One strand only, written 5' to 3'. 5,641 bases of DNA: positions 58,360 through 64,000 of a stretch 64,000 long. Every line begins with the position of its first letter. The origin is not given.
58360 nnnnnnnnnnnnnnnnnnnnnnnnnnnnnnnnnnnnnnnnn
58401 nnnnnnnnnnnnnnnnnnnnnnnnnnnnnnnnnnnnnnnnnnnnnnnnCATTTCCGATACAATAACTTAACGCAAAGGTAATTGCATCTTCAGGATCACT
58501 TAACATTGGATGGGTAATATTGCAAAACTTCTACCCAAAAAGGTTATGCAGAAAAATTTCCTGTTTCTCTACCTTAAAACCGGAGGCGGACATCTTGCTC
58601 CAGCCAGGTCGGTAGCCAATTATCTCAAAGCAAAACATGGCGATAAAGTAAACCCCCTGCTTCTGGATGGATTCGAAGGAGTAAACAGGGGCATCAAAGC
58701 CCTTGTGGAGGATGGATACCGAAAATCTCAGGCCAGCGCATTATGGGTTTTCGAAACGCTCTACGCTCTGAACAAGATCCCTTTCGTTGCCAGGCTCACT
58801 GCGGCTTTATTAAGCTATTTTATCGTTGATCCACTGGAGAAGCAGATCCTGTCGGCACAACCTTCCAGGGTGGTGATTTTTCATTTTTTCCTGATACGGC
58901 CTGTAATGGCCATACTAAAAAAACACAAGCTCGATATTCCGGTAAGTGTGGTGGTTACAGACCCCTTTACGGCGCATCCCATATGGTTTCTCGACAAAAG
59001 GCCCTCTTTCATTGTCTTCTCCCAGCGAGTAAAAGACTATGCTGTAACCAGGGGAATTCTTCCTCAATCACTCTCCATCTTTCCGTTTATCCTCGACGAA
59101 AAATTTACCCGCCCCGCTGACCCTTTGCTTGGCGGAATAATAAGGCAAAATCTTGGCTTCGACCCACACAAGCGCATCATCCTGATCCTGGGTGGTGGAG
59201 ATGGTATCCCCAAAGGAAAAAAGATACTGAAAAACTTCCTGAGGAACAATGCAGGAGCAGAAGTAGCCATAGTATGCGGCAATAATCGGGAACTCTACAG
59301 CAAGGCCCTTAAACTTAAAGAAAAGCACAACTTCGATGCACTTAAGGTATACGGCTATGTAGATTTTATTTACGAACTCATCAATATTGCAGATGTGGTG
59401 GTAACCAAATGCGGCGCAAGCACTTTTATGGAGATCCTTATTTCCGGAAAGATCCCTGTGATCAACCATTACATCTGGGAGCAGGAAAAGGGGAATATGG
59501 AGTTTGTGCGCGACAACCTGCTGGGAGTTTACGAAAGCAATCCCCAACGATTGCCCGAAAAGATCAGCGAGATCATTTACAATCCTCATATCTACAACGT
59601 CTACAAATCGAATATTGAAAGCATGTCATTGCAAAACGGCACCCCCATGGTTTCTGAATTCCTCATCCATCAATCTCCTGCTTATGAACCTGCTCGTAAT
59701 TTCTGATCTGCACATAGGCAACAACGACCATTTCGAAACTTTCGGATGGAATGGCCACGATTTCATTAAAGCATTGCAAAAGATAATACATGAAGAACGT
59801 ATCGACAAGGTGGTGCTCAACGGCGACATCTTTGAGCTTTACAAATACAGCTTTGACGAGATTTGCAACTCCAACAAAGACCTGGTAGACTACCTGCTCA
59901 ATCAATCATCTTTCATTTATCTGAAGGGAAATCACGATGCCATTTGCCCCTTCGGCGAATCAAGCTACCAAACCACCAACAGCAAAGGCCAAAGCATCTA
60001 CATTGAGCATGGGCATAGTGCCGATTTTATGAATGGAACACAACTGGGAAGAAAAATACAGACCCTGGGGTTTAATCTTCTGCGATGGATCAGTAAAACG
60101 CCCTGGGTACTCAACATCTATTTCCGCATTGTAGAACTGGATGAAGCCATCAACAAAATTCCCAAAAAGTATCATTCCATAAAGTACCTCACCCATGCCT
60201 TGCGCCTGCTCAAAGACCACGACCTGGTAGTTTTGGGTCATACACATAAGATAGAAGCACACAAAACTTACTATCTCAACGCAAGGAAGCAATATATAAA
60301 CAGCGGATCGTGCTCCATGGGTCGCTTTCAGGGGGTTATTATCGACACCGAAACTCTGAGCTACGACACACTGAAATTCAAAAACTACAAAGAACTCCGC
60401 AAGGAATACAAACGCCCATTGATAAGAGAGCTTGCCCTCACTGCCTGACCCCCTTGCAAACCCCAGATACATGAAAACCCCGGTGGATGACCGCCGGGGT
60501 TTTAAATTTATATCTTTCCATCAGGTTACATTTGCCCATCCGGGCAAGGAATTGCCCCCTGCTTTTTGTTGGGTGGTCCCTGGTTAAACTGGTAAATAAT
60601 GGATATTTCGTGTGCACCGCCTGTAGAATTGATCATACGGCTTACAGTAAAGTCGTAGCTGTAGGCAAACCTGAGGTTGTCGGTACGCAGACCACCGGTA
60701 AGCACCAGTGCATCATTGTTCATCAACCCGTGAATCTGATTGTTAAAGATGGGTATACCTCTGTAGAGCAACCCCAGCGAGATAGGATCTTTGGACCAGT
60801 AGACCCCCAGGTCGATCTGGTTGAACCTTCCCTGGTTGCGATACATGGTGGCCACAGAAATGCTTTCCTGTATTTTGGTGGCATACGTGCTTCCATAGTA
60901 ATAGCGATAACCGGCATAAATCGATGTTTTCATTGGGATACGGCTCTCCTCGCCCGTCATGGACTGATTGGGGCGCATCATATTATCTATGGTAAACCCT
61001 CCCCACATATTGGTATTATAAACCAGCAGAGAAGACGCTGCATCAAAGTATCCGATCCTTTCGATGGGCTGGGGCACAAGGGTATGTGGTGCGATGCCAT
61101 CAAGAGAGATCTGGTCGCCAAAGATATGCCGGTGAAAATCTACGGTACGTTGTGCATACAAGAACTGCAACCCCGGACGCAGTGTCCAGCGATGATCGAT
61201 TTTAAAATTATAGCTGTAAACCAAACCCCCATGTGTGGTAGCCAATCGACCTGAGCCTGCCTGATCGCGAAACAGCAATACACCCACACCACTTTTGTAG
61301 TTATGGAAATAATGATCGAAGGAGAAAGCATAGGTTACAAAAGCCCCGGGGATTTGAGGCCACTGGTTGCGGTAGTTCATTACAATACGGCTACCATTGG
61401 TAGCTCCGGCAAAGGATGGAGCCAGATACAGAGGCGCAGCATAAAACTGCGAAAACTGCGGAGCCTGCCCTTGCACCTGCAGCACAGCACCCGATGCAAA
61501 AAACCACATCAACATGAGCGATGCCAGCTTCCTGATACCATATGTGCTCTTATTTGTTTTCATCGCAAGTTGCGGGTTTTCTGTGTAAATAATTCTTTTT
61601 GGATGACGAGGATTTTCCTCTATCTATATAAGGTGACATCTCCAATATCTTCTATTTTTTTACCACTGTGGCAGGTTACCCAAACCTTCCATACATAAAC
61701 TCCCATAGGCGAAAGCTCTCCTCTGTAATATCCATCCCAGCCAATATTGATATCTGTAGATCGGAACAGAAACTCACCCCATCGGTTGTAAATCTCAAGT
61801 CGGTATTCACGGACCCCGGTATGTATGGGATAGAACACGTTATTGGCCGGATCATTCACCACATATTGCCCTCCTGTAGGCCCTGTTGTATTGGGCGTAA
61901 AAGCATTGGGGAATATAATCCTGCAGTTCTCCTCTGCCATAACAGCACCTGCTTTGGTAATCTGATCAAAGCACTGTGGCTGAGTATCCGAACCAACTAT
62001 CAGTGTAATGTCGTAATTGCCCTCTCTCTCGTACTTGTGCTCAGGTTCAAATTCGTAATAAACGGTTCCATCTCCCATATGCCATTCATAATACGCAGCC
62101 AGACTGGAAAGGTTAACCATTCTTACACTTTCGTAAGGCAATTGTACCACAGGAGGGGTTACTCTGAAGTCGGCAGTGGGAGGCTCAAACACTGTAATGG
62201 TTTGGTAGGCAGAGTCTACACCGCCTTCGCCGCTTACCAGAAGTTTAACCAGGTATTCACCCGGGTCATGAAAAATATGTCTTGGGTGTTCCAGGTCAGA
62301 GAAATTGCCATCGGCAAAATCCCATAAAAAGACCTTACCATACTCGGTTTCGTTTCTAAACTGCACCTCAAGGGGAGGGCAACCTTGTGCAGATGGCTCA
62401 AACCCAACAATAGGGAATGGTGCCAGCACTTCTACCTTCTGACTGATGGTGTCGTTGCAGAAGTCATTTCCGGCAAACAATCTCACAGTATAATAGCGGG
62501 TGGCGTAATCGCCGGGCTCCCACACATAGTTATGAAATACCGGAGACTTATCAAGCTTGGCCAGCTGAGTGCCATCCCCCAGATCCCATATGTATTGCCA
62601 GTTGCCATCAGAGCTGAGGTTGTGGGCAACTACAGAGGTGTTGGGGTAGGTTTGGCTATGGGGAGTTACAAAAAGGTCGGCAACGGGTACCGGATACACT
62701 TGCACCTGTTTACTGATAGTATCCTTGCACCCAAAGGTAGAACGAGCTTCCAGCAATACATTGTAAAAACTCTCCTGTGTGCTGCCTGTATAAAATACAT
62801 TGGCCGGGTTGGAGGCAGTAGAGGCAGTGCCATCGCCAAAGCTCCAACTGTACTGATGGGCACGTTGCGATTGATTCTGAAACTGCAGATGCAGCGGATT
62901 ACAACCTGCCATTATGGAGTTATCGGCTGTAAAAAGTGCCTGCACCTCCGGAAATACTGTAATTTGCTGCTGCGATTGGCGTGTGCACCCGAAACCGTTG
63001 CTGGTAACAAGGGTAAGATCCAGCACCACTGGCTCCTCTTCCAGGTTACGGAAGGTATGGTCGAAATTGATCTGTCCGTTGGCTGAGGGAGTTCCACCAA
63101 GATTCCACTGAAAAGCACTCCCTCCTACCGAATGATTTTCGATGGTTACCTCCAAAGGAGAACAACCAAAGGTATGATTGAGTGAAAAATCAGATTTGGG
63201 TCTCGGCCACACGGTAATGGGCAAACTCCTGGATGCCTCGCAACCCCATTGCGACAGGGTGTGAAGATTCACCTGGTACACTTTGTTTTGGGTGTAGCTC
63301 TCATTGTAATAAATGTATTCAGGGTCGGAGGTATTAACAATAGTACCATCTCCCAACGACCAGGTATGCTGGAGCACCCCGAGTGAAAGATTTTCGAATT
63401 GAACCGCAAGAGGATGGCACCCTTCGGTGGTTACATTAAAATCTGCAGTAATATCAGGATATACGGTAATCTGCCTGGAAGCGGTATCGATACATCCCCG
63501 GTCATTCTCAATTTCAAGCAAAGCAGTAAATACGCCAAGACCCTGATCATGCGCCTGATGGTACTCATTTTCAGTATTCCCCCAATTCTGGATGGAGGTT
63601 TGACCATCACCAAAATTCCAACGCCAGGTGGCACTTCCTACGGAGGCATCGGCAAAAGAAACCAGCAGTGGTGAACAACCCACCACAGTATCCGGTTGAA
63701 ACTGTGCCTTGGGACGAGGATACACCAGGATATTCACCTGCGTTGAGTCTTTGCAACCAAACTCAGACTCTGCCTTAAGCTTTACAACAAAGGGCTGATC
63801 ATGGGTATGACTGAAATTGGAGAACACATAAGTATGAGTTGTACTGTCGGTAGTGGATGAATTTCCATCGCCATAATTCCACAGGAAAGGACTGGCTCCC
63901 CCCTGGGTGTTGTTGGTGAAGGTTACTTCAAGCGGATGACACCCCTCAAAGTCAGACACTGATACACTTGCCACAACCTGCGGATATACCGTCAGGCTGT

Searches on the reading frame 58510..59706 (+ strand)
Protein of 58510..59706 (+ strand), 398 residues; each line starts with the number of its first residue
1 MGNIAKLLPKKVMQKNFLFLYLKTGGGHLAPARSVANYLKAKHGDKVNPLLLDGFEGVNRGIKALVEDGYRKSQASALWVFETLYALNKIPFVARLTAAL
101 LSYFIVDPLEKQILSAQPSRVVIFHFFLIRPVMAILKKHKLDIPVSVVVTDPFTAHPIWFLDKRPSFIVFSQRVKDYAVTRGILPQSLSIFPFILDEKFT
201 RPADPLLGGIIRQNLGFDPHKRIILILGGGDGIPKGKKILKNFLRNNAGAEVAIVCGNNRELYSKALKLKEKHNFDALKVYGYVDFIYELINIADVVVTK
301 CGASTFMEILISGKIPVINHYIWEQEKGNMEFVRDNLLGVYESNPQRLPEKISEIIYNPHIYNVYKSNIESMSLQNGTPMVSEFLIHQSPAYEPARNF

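Call 6: search_protein_families(library=ncbifam, proteins=[window:58510-59706:+], max_evalue=10)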
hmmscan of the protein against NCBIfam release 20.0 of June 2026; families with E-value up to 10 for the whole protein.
window:58510-59706:+ (398 aa): 6 families
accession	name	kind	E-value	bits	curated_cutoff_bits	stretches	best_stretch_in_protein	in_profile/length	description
NF010135.0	PRK13609.1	equivalog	1.9e-37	129.1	500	1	13-388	3-368/388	diglucosyl diacylglycerol synthase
NF010134.0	PRK13608.1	equivalog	1.2e-23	83.8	557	1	16-386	7-366/391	diglucosyl diacylglycerol synthase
TIGR01133.1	murG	equivalog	2.6e-06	26.7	250.25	1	215-372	177-340/353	undecaprenyldiphospho-muramoylpentapeptide beta-N-acetylglucosaminyltransferase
TIGR03590.1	PseG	equivalog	0.0003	20.5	153.55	1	219-310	170-259/280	UDP-2,4-diacetamido-2,4,6-trideoxy-beta-L-altropyranose hydrolase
NF041548.1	PssE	equivalog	0.0074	16.2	120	1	278-317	43-82/146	PssE/Cps14G family polysaccharide biosynthesis glycosyltransferase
NF005893.0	PRK07856.1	equivalog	0.011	15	255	1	217-308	5-92/255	SDR family oxidoreductase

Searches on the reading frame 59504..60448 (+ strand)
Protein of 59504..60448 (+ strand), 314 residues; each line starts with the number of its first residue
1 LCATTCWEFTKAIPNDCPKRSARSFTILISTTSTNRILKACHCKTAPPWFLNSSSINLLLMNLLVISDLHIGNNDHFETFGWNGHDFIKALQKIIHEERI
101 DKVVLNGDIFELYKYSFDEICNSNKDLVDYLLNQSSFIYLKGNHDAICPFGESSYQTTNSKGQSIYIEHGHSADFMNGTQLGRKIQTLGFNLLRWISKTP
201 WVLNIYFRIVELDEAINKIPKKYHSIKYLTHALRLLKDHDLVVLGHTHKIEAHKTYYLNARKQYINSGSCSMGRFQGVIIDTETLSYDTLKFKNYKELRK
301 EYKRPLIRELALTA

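Call 6: search_protein_families(library=ncbifam, proteins=[window:59504-60448:+], max_evalue=10)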
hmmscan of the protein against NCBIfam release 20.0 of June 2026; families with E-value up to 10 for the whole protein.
window:59504-60448:+ (314 aa): 11 families
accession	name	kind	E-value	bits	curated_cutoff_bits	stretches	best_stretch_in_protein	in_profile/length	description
TIGR00024.1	SbcD_rel_arch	hypoth_equivalog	2.7e-09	37.1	115.2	1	57-172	11-125/224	putative phosphoesterase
TIGR00040.1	yfcE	subfamily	1.1e-07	32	56.25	2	233-276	101-140/158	YfcE family phosphodiesterase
TIGR04123.1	P_estr_lig_assc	hypoth_equivalog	2e-07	30.6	150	1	51-146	11-110/207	ligase-associated DNA damage response endonuclease PdeM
TIGR00619.1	sbcd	subfamily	5.1e-06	26.5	77.65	1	61-146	1-87/252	exonuclease subunit SbcD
NF008206.2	PRK10966.1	equivalog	1.5e-05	24.3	450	1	61-153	1-93/380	exonuclease subunit SbcD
TIGR03729.1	acc_ester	subfamily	3.1e-05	23.5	148.25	1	65-148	4-75/239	putative phosphoesterase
NF006988.0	PRK09453.1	equivalog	0.00012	22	117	1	224-277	104-152/183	phosphodiesterase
TIGR00583.1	mre11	equivalog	0.00044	19.3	434.6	1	62-164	5-106/405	DNA repair protein (mre11)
NF041754.1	sbcd_Bac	equivalog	0.003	16.8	750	1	61-112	1-52/390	exonuclease subunit SbcD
NF041031.1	Mre11_Sulfo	equivalog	0.0038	16.5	500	1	63-146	2-86/374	DNA double-strand break repair protein Mre11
NF041030.1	Mre11_Halo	equivalog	0.15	11.1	550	1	66-146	7-88/361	DNA double-strand break repair protein Mre11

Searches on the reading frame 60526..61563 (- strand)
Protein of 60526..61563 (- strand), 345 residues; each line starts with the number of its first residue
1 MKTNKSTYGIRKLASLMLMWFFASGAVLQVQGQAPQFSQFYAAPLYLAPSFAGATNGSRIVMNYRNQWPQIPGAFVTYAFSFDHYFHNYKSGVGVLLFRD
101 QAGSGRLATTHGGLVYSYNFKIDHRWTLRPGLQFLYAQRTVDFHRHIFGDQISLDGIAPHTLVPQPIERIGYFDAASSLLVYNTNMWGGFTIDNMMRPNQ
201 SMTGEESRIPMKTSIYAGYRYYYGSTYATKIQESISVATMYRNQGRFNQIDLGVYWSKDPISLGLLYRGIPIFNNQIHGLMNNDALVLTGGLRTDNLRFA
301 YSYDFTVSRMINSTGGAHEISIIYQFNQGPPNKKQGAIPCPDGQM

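Call 59: search_protein_families(library=pfam, proteins=[window:60526-61563:-], max_evalue=0.001)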
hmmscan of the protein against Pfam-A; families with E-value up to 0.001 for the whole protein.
window:60526-61563:- (345 aa): 1 family
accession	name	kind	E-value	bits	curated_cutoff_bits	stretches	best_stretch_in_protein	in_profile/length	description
PF11751.14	PorP_SprF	-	3.2e-57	194.6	22.3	1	31-324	3-273/273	Type IX secretion system membrane protein PorP/SprF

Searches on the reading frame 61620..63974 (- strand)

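Call 6: search_protein_families(library=ncbifam, proteins=[window:61620-63974:-], max_evalue=10)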
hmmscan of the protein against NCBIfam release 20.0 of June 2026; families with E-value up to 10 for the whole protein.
window:61620-63974:- (784 aa): 2 families
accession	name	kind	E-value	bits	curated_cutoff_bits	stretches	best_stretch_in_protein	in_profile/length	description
TIGR00864.1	PCC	subfamily_domain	2.2e-14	50.9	1861.4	3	49-514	1016-1472/2700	polycystin cation channel protein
TIGR04131.1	Bac_Flav_CTERM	domain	7e-06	26.1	35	1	688-767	3-72/85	T9SS type B sorting domain-containing protein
